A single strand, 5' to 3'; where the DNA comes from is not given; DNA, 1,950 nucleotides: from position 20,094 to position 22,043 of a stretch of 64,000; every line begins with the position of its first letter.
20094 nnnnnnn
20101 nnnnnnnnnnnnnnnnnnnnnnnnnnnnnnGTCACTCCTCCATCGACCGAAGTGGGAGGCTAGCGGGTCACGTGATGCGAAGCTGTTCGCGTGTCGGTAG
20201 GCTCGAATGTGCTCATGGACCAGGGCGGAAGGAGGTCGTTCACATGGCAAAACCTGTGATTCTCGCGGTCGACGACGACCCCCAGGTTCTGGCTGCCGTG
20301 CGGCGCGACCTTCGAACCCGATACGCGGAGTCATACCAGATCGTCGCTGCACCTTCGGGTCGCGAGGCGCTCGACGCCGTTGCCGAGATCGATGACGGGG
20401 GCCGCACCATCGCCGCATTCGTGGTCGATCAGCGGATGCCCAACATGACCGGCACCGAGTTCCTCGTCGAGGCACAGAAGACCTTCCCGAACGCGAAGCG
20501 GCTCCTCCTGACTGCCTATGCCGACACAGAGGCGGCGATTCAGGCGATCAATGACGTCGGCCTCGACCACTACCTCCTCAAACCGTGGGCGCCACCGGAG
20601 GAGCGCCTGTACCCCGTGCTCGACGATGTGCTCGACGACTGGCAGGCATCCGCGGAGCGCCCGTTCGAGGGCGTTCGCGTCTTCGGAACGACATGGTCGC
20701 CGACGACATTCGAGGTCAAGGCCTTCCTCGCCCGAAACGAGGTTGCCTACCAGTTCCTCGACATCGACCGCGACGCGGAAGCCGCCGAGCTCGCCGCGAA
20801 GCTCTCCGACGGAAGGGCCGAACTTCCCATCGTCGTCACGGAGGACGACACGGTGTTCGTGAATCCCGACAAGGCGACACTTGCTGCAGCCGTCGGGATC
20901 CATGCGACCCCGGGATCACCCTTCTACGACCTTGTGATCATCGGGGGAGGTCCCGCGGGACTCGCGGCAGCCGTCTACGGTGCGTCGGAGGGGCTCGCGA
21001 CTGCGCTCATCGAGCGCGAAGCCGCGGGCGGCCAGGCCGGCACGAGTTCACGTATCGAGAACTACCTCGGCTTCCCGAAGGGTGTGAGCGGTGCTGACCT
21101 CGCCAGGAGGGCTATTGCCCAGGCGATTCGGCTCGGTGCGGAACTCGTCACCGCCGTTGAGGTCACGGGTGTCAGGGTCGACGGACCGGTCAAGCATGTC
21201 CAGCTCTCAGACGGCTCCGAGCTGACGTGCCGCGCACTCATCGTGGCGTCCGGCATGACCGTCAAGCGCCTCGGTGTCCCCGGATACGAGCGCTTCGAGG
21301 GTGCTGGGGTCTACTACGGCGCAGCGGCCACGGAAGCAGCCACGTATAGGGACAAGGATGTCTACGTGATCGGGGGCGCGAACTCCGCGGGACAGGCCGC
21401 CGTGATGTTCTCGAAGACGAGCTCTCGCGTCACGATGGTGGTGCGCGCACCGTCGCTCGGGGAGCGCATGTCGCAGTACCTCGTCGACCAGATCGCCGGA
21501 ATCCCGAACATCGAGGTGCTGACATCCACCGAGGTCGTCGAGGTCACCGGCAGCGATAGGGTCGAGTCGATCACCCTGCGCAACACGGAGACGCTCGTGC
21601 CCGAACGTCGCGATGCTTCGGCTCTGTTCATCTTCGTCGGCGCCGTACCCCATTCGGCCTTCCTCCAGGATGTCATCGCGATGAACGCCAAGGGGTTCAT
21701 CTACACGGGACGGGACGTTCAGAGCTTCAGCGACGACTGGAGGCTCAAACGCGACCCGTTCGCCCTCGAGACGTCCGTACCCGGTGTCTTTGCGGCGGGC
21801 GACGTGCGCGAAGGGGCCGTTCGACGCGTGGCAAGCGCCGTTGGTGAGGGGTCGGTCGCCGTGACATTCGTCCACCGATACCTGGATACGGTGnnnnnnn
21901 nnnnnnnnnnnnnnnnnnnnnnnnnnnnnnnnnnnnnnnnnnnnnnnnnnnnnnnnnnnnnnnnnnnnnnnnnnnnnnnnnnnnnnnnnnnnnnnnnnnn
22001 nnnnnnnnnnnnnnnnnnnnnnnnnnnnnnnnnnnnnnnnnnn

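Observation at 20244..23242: Translationally coupled cNMP-binding histidine kinase plus REC-Grx-like-TrxR-like flavoprotein lacking all redox cysteines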

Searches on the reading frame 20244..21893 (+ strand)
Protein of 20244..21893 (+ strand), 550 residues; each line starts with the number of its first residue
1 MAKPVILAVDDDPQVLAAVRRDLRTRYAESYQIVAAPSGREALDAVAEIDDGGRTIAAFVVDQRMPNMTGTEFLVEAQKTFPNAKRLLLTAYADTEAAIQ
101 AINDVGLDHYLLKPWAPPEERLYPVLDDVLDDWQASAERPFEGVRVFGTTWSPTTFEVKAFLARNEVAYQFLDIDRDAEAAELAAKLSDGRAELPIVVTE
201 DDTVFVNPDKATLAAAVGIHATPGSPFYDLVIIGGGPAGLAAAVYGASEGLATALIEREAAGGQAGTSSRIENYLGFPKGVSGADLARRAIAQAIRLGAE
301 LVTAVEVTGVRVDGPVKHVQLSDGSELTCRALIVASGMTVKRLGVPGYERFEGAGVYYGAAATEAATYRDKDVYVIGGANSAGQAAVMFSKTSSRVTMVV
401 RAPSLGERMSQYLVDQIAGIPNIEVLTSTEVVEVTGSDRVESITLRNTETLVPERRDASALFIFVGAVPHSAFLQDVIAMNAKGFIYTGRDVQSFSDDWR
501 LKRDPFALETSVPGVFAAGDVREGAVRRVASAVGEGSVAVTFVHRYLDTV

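Call 3: search_protein_families(library=pfam, proteins=[window:20244-21893:+], max_evalue=0.01)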
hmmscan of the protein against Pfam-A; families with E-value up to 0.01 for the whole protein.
window:20244-21893:+ (550 aa): 14 families
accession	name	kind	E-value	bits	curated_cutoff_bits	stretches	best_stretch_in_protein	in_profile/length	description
PF07992.20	Pyr_redox_2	-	2.7e-34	119.4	26.1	1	228-536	1-291/291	Pyridine nucleotide-disulphide oxidoreductase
PF13738.12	Pyr_redox_3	-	5.2e-17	62.5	30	1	303-486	100-287/305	Pyridine nucleotide-disulphide oxidoreductase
PF00072.30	Response_reg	-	1.1e-14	55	30.2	1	6-118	1-104/111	Response regulator receiver domain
PF00070.33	Pyr_redox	-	7.6e-11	42.8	22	1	373-447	2-81/82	Pyridine nucleotide-disulphide oxidoreductase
PF01266.30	DAO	-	1.2e-08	35.4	27.9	2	229-270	1-41/353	FAD dependent oxidoreductase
PF03486.20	HI0933_like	-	1.4e-07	31.7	50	1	229-263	2-36/244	HI0933-like protein Rossmann domain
PF12831.13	FAD_oxidored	-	7.1e-07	29.3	27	1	229-265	1-38/416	FAD dependent oxidoreductase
PF01946.23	Thi4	-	2.4e-05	24.1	26.2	1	229-263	19-55/235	Thi4 family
PF13450.12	NAD_binding_8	-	0.002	18.8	21.9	1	232-272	1-41/68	NAD(P)-binding Rossmann-like domain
PF05834.18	Lycopene_cycl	-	0.0025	17.4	23.4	0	229-257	1-31/380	Lycopene cyclase protein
PF00462.30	Glutaredoxin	-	0.0031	18.1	22.9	0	157-201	14-57/60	Glutaredoxin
PF00743.25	FMO-like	-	0.0033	16.4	22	1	344-402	158-215/532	Flavin-binding monooxygenase-like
PF00890.30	FAD_binding_2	-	0.0034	17.1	20.4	1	229-268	1-41/414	FAD binding domain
PF01494.25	FAD_binding_3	-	0.0099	15.6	22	1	229-261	3-35/349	FAD binding domain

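Call 4: search_protein_families(library=ncbifam, proteins=[window:20244-21893:+], max_evalue=0.01)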
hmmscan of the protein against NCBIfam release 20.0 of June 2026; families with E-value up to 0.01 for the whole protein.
window:20244-21893:+ (550 aa): 117 families (the best 25 are shown)
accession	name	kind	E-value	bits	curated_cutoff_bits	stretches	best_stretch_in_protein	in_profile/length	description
TIGR01292.1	TRX_reduct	equivalog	2.1e-72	243.4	343.45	1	228-547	1-300/300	thioredoxin-disulfide reductase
TIGR03143.1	AhpF_homolog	hypoth_equivalog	1.4e-56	192.3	687.65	1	227-548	4-309/555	putative alkyl hydroperoxide reductase F subunit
TIGR03140.1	AhpF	equivalog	9.4e-49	166.3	502.9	1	227-540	212-505/515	alkyl hydroperoxide reductase subunit F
NF007614.0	PRK10262.1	equivalog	1.7e-38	132.5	644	1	229-549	8-316/321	thioredoxin-disulfide reductase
NF053512.1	nitric_RR_NosR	exception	2e-29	102.9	400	1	6-136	1-121/422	response regulator c-di-GMP phosphodiesterase, NosR family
TIGR04018.1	Bthiol_YpdA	hypoth_equivalog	2.3e-20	72.7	339.9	2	321-525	106-292/316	YpdA family putative bacillithiol disulfide reductase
TIGR02200.1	GlrX_actino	hypoth_equivalog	1.1e-11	45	89.5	1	144-216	2-74/77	mycoredoxin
TIGR02053.1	MerA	equivalog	3e-11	43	454.45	1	317-539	117-324/465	mercury(II) reductase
NF008469.0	PRK11361.1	equivalog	3.7e-11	42.4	714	1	4-116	5-108/461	acetoacetate metabolism transcriptional regulator AtoC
TIGR01350.1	lipoamide_DH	equivalog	3.9e-11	42.3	408.8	2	228-264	2-38/461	dihydrolipoyl dehydrogenase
NF040505.1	ArsO_flavin_mono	equivalog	7.3e-11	42.1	425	1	302-436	92-219/346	ArsO family NAD(P)H-dependent flavin-containing monooxygenase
NF004991.0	PRK06370.1-3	subfamily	4.4e-10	38.7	620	1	226-265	34-73/509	FAD-containing oxidoreductase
NF011695.0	PRK15115.1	equivalog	1.8e-09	36.9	763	1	6-137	9-129/445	two-component system response regulator GlrR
NF046020.1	HisKinCckABruc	equivalog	3.8e-09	35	1000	1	5-115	751-854/868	cell cycle histidine kinase CckA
NF009409.0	PRK12770.1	subfamily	5e-08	32.4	343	1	363-548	166-351/360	putative glutamate synthase subunit beta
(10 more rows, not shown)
